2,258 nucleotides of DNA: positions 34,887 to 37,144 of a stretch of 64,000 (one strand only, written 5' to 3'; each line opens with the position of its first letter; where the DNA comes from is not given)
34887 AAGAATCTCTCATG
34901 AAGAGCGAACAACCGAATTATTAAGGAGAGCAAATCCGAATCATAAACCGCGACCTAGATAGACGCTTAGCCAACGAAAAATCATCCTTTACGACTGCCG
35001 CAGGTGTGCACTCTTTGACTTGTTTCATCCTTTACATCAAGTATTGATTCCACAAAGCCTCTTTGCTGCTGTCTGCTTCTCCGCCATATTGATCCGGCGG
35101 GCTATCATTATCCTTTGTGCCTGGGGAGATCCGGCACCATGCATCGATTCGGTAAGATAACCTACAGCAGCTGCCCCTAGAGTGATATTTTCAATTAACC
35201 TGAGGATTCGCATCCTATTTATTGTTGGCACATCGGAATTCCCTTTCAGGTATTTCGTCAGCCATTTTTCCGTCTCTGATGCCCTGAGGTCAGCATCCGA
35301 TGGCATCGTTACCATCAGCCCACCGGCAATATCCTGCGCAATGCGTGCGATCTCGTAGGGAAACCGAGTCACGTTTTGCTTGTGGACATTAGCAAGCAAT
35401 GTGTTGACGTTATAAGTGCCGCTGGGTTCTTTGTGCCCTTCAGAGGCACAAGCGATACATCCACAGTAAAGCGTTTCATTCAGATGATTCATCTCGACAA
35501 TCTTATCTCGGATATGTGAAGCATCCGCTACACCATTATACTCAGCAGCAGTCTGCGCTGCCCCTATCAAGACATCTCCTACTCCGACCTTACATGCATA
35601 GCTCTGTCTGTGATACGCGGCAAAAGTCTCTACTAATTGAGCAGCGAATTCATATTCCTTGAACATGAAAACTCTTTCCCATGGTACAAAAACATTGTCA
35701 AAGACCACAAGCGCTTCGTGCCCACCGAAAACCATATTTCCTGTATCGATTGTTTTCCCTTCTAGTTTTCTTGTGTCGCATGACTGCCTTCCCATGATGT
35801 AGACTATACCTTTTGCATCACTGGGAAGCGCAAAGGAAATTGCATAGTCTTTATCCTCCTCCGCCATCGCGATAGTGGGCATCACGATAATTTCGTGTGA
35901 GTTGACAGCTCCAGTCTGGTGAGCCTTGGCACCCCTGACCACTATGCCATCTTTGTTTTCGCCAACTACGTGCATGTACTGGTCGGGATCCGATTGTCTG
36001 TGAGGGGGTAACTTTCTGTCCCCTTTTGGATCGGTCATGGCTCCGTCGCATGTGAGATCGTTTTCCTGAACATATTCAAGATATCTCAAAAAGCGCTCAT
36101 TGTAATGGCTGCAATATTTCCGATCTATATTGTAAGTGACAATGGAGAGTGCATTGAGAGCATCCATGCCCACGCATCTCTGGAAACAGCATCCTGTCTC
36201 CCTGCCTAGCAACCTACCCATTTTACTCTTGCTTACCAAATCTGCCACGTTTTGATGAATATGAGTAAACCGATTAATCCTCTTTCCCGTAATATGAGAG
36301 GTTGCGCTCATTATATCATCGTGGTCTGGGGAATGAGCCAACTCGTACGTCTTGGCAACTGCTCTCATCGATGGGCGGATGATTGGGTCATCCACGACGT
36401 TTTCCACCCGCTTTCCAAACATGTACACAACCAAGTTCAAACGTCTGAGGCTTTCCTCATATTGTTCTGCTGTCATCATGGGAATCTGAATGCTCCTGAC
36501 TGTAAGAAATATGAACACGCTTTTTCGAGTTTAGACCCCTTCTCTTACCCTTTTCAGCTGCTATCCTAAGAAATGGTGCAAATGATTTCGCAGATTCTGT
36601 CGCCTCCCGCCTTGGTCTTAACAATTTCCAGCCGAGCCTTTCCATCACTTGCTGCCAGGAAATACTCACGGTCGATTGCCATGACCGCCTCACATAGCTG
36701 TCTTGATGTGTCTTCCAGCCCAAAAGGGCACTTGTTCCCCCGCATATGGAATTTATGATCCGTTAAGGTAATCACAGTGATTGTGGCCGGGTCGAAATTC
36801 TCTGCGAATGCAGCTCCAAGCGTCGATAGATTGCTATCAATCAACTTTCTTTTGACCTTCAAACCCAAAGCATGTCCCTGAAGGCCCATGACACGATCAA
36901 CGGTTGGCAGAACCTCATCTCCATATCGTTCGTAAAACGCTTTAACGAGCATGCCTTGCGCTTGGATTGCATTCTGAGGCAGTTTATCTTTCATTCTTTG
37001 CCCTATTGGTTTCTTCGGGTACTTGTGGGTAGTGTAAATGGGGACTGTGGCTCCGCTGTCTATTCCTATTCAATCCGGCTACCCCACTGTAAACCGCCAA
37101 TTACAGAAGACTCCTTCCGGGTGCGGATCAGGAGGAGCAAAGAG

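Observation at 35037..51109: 15-gene sigma-54-dependent operon: Liv-type importer with embedded acyl-CoA synthetase, PaaK-type ligase, DUF35/thiolase, GlcD/HdrD-like redox pair, crotonase, two Cys-motif DUF proteins and an AbfD-like dehydratase (substrate unknown)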

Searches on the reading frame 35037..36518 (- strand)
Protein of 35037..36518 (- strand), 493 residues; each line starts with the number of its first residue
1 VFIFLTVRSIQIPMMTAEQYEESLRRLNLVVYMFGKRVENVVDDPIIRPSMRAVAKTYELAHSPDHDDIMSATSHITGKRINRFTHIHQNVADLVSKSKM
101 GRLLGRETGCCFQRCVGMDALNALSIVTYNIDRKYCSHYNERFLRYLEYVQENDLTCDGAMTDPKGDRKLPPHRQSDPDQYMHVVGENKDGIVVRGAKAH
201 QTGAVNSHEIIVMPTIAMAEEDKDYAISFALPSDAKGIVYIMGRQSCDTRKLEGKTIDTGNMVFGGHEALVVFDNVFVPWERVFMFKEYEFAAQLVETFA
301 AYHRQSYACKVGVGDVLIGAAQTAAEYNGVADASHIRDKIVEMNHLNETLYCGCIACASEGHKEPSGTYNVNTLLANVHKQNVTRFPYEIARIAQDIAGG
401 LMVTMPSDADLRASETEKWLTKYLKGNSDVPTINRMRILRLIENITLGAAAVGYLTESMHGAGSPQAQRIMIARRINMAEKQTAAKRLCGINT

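Call 5: search_protein_families(library=pfam, proteins=[window:35037-36518:-], max_evalue=0.01)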
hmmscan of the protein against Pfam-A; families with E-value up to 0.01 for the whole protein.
window:35037-36518:- (493 aa): 2 families
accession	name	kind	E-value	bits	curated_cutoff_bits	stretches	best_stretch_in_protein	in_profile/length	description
PF11794.13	HpaB_N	-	9.2e-105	350.5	35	1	16-285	1-270/270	4-hydroxyphenylacetate 3-hydroxylase N terminal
PF03241.18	HpaB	-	5.4e-70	235.1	25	1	292-489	1-201/202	4-hydroxyphenylacetate 3-hydroxylase C terminal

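Call 8: search_protein_families(library=ncbifam, proteins=[window:35037-36518:-], max_evalue=0.001)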
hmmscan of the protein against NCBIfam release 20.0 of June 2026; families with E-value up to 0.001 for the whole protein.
window:35037-36518:- (493 aa): 2 families
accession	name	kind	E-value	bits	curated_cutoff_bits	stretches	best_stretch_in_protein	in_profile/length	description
TIGR02309.1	HpaB-1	equivalog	9.4e-51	173.4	480.2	1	16-449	3-434/477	4-hydroxyphenylacetate 3-monooxygenase, oxygenase component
TIGR02310.1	HpaB-2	equivalog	1.4e-30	106.4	885.2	1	15-445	13-444/519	4-hydroxyphenylacetate 3-monooxygenase, oxygenase component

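Call 9: search_solved_structures(query=window:35037-36518:-, show_alignments=1)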
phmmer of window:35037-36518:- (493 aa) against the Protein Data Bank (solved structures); distinct sequences matched with E-value up to 0.001: 15.
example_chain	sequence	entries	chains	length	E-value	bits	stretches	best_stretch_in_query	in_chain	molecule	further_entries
1u8v_A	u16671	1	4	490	2.3e-197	659.8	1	14-491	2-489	Gamma-aminobutyrate metabolism dehydratase/isomerase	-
6vjr_A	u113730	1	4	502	5.4e-180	602.5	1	16-492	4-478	Vinylacetyl-CoA Delta-isomerase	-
2yyk_A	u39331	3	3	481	3.6e-35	125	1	16-449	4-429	4-hydroxyphenylacetate-3-hydroxylase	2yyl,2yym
2yyg_A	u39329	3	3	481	8.6e-35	123.8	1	16-449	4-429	4-hydroxyphenylacetate-3-hydroxylase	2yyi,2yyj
9lft_A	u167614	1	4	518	5.8e-34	121.1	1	13-451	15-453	4-Hydroxyphenylacetate-3-monooxygenase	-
4oo2_A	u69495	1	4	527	1.8e-28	102.9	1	15-444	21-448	Chlorophenol-4-monooxygenase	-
6qyh_A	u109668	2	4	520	2.8e-27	99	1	13-448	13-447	4-hydroxyphenylacetate 3-monooxygenase oxygenase component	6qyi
6eb0_A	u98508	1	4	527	3e-27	98.9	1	13-448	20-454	4-hydroxyphenylacetate 3-monooxygenase, oxygenase subunit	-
6b1b_A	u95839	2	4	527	1e-26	97.2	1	13-448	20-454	4-hydroxyphenylacetate 3-monooxygenase, oxygenase subunit | 4-hydroxyphenylacetate 3-monooxygenase oxygenase component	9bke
3hwc_A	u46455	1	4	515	4.8e-24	88.4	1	14-447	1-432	Chlorophenol-4-monooxygenase component 2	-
6jhm_A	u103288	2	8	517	2e-21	79.7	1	15-491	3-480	Chlorophenol monooxygenase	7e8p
4g5e_A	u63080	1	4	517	2.5e-21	79.4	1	15-491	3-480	2,4,6-Trichlorophenol 4-monooxygenase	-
7e8q_A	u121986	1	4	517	2.8e-21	79.2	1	15-478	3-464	Chlorophenol monooxygenase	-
7dbw_C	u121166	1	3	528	6.1e-12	48.5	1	181-443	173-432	4-hydroxyphenylacetate 3-hydroxylase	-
9j9j_A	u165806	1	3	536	6.5e-12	48.4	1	181-443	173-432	4-nitrophenol 4-monooxygenase/4-nitrocatechol 2-monooxygenase, oxygenase component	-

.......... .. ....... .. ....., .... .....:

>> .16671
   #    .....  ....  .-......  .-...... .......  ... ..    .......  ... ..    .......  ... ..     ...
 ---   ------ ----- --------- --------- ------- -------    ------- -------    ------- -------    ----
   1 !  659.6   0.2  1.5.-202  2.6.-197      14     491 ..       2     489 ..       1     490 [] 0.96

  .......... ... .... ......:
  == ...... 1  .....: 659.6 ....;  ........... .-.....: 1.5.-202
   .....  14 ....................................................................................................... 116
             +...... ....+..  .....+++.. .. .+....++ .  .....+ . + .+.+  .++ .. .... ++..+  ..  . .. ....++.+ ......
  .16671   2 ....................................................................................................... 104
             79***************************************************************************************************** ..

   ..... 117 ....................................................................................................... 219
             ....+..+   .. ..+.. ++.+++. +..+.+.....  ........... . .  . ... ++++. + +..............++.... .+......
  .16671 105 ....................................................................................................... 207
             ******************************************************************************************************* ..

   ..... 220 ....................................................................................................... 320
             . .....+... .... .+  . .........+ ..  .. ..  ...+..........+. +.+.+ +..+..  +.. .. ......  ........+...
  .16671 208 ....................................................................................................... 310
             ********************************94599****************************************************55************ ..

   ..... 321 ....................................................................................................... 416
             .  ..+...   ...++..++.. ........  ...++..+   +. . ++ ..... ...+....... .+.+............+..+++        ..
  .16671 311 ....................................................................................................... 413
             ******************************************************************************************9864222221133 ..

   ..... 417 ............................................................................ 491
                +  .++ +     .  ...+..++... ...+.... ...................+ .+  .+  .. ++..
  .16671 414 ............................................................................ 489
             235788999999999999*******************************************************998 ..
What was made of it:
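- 35037..36518 (-): 4-hydroxybutyryl-CoA dehydratase / vinylacetyl-CoA isomerase (AbfD; probable start 36479). 1u8v E=2e-197 (call 9).
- On 4-hydroxybutyryl-CoA dehydratase / vinylacetyl-CoA isomerase (AbfD): 1u8v E=2.3e-197 over residues 14-491 (call 9).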

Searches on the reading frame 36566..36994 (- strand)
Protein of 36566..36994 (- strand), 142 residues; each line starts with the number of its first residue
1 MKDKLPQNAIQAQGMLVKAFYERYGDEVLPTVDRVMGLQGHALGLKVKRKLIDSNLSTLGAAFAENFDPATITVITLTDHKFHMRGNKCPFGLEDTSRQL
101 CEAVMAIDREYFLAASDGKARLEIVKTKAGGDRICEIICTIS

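Call 5: search_protein_families(library=pfam, proteins=[window:36566-36994:-], max_evalue=0.01)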
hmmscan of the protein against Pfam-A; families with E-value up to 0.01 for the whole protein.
window:36566-36994:- (142 aa): 0 families

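Call 38: search_protein_families(library=pfam, proteins=[window:36566-36994:-], max_evalue=10)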
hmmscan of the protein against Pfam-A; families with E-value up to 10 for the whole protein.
window:36566-36994:- (142 aa): 1 family
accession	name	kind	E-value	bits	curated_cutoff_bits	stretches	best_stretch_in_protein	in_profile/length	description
PF02239.22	Cytochrom_D1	-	0.27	10.2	25.5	1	94-135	167-208/368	Cytochrome D1 heme domain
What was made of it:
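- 36566..36994 (-): 142-aa Cys protein of a MetOD1/ATC_hydrolase-like family; accessory. No Pfam hit itself (calls 5, 38).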

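Call 42: find_homologous_proteins(query=window:36566-36994:-, max_evalue=0.001)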
Query window:36566-36994:- (142 aa): 107 proteins with E <= 0.001 among 121 candidates.
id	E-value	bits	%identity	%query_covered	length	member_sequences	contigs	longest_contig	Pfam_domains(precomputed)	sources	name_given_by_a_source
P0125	2.1e-88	311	100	100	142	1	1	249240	-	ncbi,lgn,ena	-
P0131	4.3e-57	210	67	98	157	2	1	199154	-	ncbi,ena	-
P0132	4.4e-57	210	63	97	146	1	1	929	-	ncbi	-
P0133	6.1e-57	209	65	98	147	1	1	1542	-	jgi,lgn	jgi:hypothetical protein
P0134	8.4e-57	209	64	97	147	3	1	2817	-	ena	-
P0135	1.2e-56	208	65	98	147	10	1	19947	-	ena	-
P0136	1.6e-56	208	64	99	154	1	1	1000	-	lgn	-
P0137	2.2e-56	207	65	99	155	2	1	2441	-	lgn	-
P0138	2.2e-56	207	65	97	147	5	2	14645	-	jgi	-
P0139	2.3e-56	207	65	97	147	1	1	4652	-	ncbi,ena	-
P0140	7.1e-56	206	65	98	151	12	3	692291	-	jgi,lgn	jgi:predicted ArsR family transcriptional regulator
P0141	8.7e-56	205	64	99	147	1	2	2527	-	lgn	-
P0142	1.0e-55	205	64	98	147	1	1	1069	-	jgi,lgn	jgi:hypothetical protein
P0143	1.1e-55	205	64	97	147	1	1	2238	-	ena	-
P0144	1.3e-55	205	66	94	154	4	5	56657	-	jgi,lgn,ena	jgi:hypothetical protein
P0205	8.6e-52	192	60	96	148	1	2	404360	-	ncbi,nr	ncbi:MAG: hypothetical protein CSYNP_01768 [Syntrophus sp. SKADARSKE-3]|nr:hypothetical protein [Syn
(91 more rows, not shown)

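Call 43: find_encoding_contigs(protein=P0131, flank=10000, max_places=1)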
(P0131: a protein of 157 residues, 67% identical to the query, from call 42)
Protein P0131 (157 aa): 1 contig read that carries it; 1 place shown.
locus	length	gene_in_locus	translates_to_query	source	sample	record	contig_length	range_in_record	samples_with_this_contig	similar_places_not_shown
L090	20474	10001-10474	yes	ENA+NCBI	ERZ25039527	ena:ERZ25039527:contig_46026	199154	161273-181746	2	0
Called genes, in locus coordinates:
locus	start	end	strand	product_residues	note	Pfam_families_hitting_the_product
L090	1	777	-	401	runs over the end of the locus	-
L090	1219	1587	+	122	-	PF13671:AAA_33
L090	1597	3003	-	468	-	PF00890:FAD_binding_2 (weak), PF01266:DAO, PF01593:Amino_oxidase, PF13450:NAD_binding_8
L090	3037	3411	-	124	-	PF00072:Response_reg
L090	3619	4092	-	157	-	PF02518:HATPase_c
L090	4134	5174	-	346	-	PF01590:GAF, PF13185:GAF_2, PF13492:GAF_3, PF00512:HisKA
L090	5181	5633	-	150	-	PF00672:HAMP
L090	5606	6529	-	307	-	PF02743:dCache_1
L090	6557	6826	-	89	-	-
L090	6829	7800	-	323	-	PF04392:ABC_sub_bind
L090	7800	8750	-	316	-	PF04392:ABC_sub_bind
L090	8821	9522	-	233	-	PF04392:ABC_sub_bind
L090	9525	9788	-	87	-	-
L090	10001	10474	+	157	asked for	-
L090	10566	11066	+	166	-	PF02639:DUF188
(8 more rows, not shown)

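Call 44: find_encoding_contigs(protein=P0205, flank=10000, max_places=1)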
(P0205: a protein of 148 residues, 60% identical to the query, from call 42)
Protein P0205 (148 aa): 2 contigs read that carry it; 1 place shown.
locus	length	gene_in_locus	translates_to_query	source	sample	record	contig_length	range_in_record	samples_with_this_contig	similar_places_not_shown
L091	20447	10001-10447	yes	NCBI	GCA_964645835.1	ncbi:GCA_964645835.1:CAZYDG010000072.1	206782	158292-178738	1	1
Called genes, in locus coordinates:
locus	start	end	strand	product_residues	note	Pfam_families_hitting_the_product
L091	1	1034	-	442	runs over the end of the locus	PF08486:SpoIID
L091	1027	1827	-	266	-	PF01503:PRA-PH (faint), PF03819:MazG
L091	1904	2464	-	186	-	PF01966:HD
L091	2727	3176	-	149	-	PF04377:ATE_C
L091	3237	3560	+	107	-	-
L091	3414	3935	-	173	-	PF00160:Pro_isomerase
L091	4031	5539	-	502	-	PF13620:CarboxypepD_reg, PF13715:CarbopepD_reg_2, PF25390:WD40_RLD, PF00415:RCC1, PF13540:RCC1_2, PF00415:RCC1, PF13540:RCC1_2, PF00415:RCC1, +13 more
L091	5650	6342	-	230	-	PF00733:Asn_synthase (weak), PF06508:QueC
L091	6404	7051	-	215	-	PF04055:Radical_SAM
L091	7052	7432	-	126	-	PF01242:PTPS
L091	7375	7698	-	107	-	-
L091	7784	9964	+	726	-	PF02730:AFOR_N, PF01314:AFOR_C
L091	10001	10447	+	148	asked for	-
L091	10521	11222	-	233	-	PF11249:DUF3047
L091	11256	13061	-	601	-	PF12838:Fer4_7 (faint), PF13183:Fer4_8, PF13237:Fer4_10 (weak), PF13534:Fer4_17, PF02754:CCG (weak), PF09335:VTT_dom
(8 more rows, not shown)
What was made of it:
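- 36566..36994 (-): Relatives sit in unrelated contexts (calls 43, 44).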

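Call 68: search_protein_families(library=pfam, alignment_id=A4, max_evalue=0.01)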
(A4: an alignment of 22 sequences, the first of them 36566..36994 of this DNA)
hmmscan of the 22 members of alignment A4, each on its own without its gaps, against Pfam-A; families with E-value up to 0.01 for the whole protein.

A. member 1, window:36566-36994:- (142 aa): 0 families

B. families by the number of members that match (of 22 scanned): 3 families
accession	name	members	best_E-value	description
PF18546.6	MetOD1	11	3.2e-06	Methanogen output domain 1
PF14196.11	ATC_hydrolase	6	1.1e-05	L-2-amino-thiazoline-4-carboxylic acid hydrolase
PF12408.13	DUF3666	1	0.0047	Ribose-5-phosphate isomerase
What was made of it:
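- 36566..36994 (-): 11 of 22 relatives match MetOD1 and 6 of 22 match ATC_hydrolase (call 68).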
